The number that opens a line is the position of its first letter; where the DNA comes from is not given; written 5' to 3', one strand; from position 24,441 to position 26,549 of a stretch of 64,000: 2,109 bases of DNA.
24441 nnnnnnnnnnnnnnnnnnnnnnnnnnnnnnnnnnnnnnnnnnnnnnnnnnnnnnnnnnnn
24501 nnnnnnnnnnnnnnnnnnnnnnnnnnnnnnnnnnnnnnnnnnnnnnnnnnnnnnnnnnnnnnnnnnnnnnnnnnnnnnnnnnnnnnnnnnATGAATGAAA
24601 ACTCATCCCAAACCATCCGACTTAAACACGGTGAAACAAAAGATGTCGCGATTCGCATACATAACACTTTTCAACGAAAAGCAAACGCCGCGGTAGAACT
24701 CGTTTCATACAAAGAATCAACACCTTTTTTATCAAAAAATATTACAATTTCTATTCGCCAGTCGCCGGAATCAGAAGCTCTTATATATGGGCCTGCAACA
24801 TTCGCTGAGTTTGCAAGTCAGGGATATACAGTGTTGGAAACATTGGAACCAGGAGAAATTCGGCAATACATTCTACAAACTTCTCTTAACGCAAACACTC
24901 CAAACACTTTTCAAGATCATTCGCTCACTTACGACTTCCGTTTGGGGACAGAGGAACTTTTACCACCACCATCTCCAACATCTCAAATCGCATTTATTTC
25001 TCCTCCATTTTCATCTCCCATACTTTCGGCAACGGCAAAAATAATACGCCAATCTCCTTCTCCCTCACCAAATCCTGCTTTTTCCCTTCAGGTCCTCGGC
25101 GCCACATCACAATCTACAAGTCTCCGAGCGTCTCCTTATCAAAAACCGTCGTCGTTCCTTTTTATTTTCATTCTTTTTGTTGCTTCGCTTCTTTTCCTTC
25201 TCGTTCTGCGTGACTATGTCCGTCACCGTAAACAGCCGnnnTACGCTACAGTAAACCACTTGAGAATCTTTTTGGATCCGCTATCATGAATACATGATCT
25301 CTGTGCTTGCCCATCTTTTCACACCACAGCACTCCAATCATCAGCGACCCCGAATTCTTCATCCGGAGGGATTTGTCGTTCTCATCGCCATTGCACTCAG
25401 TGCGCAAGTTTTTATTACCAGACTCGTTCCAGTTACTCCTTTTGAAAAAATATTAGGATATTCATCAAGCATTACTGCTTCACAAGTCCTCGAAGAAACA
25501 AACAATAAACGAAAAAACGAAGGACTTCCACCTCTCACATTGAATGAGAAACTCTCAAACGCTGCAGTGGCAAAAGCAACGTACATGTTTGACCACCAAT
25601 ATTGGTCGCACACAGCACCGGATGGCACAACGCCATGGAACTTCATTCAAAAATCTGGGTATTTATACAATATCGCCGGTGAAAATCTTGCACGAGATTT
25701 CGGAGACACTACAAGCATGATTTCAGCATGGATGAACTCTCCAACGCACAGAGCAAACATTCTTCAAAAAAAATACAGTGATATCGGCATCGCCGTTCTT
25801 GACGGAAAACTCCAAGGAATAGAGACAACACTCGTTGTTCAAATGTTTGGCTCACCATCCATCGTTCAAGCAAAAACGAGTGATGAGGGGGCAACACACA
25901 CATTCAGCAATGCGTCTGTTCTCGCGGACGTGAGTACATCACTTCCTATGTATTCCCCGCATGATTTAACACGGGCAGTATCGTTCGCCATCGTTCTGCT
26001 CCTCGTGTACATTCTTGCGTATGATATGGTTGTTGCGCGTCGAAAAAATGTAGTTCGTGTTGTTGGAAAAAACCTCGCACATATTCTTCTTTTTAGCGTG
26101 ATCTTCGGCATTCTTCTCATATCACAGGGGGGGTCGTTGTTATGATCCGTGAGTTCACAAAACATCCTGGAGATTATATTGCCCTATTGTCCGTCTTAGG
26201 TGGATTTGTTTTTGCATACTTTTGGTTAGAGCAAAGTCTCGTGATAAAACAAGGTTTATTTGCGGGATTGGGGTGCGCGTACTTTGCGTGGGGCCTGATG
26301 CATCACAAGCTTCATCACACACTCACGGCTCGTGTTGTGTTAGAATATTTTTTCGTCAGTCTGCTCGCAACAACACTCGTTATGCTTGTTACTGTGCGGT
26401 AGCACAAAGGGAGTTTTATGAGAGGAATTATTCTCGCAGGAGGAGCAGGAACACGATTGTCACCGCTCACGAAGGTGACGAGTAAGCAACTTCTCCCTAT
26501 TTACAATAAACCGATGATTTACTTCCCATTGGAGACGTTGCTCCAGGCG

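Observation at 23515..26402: Four-gene cell-surface operon: secreted CBM-like protein + C-terminally anchored partner + CAP-domain protein + small membrane protein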

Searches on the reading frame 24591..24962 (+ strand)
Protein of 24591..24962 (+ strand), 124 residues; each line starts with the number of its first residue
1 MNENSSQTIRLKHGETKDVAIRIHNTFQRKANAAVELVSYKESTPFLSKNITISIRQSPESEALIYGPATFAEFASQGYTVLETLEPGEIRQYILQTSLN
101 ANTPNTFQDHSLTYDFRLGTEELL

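Call 42: search_protein_families(library=pfam, alignment_id=A5, max_evalue=10)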
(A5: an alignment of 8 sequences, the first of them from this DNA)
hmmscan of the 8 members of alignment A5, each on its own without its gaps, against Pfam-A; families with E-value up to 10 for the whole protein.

A. member 1, seq(124 aa): 1 family
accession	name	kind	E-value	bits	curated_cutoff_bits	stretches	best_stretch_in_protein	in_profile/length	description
PF01819.22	Levi_coat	-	0.037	14.5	25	1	11-59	9-56/132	Levivirus coat protein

B. families by the number of members that match (of 8 scanned): 5 families
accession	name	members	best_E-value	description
PF07870.16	DUF1657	1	0.012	Protein of unknown function (DUF1657)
PF04442.19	CtaG_Cox11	1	0.024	Cytochrome c oxidase assembly protein CtaG/Cox11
PF01819.22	Levi_coat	1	0.037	Levivirus coat protein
PF21955.1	CarG-like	1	0.04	Carbapenem resistance protein CarG-like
PF08737.15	Rgp1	1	0.049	Rgp1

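Call 43: find_homologous_proteins(query=A5, max_evalue=0.01)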
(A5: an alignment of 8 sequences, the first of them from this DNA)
Query A5 (8 sequences) (124 aa, profile of the alignment): 6 proteins with E <= 0.01 among 376 candidates.
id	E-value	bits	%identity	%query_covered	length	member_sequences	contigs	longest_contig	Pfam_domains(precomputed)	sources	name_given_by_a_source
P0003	1.5e-42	162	100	100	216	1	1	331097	-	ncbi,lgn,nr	ncbi:MAG: hypothetical protein HZA34_02350 [Candidatus Pacebacteria bacterium]|nr:hypothetical prote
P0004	2.0e-42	162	72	100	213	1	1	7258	-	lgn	-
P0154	6.9e-38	147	21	65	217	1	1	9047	-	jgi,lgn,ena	-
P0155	3.6e-37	145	23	93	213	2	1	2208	-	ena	-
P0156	7.9e-37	144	21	90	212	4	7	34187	-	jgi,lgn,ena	-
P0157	7.4e-31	125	26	90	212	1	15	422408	-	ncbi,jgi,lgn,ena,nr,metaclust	ncbi:MAG TPA: hypothetical protein DCX25_02765 [Candidatus Pacebacteria bacterium]|nr:MAG: hypotheti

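Call 94: search_solved_structures(query=A10, max_evalue=10, show_alignments=2)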
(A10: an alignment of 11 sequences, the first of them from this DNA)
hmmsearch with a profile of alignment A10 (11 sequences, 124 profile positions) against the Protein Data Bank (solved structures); distinct sequences matched with E-value up to 10: 0.

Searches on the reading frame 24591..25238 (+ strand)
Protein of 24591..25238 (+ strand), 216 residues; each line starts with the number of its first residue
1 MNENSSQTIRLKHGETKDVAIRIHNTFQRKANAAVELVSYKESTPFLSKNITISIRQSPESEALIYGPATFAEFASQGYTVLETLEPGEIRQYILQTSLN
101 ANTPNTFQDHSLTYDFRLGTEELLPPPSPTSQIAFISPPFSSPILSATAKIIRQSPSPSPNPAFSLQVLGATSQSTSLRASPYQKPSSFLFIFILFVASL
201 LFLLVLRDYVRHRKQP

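Call 4: search_protein_families(library=pfam, proteins=[window:24591-25238:+], max_evalue=1)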
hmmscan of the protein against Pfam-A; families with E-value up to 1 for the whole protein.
window:24591-25238:+ (216 aa): 1 family
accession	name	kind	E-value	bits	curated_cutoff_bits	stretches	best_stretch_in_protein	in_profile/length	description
PF01819.22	Levi_coat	-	0.1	13.1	25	1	12-59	10-56/132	Levivirus coat protein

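Call 6: search_protein_families(library=ncbifam, proteins=[window:24591-25238:+], max_evalue=1)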
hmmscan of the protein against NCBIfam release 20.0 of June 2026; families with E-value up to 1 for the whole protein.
window:24591-25238:+ (216 aa): 0 families

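Call 12: find_homologous_proteins(query=window:24591-25238:+, max_evalue=0.01)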
Query window:24591-25238:+ (216 aa): 2 proteins with E <= 0.01 among 389 candidates.
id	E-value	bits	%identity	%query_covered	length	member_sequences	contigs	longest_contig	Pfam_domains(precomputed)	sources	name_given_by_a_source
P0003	1.1e-132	458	100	100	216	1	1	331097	-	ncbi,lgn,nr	ncbi:MAG: hypothetical protein HZA34_02350 [Candidatus Pacebacteria bacterium]|nr:hypothetical prote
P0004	3.7e-74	267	62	100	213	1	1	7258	-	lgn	-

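Call 24: search_solved_structures(query=window:24591-25238:+, max_evalue=10, show_alignments=2)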
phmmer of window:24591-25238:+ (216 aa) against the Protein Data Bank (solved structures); distinct sequences matched with E-value up to 10: 0.

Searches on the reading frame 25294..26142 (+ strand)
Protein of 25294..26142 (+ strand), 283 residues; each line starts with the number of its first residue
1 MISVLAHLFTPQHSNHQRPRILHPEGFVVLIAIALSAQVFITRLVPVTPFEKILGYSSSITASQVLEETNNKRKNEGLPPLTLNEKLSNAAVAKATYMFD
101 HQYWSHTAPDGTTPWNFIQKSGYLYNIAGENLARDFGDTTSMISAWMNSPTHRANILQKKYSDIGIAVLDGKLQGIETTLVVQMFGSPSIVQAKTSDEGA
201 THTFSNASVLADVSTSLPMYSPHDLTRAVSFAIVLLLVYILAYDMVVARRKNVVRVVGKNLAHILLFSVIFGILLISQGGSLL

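Call 4: search_protein_families(library=pfam, proteins=[window:25294-26142:+], max_evalue=1)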
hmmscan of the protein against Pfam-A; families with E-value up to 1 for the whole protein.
window:25294-26142:+ (283 aa): 2 families
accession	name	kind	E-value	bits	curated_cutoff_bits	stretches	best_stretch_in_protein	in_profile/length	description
PF00188.32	CAP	-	1.2e-19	71.8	21.1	1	66-172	1-106/117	Cysteine-rich secretory protein family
PF14293.11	YWFCY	-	0.041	14.4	24.4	1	223-270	10-59/144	YWFCY protein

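Call 6: search_protein_families(library=ncbifam, proteins=[window:25294-26142:+], max_evalue=1)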
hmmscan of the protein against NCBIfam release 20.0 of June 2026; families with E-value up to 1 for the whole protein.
window:25294-26142:+ (283 aa): 2 families
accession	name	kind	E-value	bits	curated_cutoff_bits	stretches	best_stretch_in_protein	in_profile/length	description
TIGR02909.1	spore_YkwD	subfamily_domain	2.3e-31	108.3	171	1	63-185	6-125/127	uncharacterized protein, YkwD family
NF052539.1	DivAsocLipDalA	equivalog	1.8e-19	70.2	200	1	52-170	38-156/169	divisome-associated lipoprotein DalA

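Call 89: find_related_loci(query=window:25294-26142:+, collection=genome_contigs, flank=6000)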
Query window:25294-26142:+ (283 aa) in genome_contigs; peptide patterns used: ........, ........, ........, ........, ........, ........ (x = any residue, [..] = any of these).
59 stretches matched a pattern; 2 encode a relative of the query (tblastn E <= 1e-3); 2 distinct loci.
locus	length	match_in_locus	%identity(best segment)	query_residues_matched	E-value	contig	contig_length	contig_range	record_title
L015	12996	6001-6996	43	5-282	3e-74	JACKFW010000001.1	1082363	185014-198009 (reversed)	MAG: Pseudomonadales bacterium isolate HK-STAS-PATE-15 HK-STAS-PATE-15_1, whole genome shotgun sequence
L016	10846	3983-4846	40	5-283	1e-68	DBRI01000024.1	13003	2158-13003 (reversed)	MAG TPA_asm: Patescibacteria group bacterium UBA1372 UBA1372_contig_5448, whole genome shotgun sequence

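Call 90: find_related_loci(query=window:25294-26142:+, collection=metagenome_contigs, flank=6000)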
Query window:25294-26142:+ (283 aa) in metagenome_contigs; peptide patterns used: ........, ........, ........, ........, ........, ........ (x = any residue, [..] = any of these).
100 stretches matched a pattern; 4 encode a relative of the query (tblastn E <= 1e-3); 4 distinct loci.
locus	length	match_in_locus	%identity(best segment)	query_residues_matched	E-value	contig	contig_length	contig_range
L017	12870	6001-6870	46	1-269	5e-82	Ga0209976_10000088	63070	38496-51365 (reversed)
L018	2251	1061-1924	41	5-283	5e-71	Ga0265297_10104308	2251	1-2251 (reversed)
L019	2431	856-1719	41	5-283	4e-70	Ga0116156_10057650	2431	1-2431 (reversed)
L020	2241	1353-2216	40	5-283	3e-70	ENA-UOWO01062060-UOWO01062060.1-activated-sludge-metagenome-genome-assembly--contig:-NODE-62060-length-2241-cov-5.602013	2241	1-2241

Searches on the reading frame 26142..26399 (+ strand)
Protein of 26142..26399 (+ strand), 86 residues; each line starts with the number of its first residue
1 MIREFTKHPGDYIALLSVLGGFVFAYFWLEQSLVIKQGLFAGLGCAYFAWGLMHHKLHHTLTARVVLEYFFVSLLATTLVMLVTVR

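Call 4: search_protein_families(library=pfam, proteins=[window:26142-26399:+], max_evalue=1)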
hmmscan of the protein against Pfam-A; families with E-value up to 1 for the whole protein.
window:26142-26399:+ (86 aa): 3 families
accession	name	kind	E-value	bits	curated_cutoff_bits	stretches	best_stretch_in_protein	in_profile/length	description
PF18900.5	DUF5656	-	0.0077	16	23.3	1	27-82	189-239/242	Protein of unknown function (DUF5656)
PF02687.27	FtsX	-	0.16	12.5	25.5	1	21-83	41-102/120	FtsX-like permease C-terminal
PF11712.13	Vma12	-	0.68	10.4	25.5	0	15-60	82-103/137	Endoplasmic reticulum-based factor for assembly of V-ATPase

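Call 6: search_protein_families(library=ncbifam, proteins=[window:26142-26399:+], max_evalue=1)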
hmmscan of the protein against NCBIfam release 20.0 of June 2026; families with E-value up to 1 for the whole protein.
window:26142-26399:+ (86 aa): 0 families
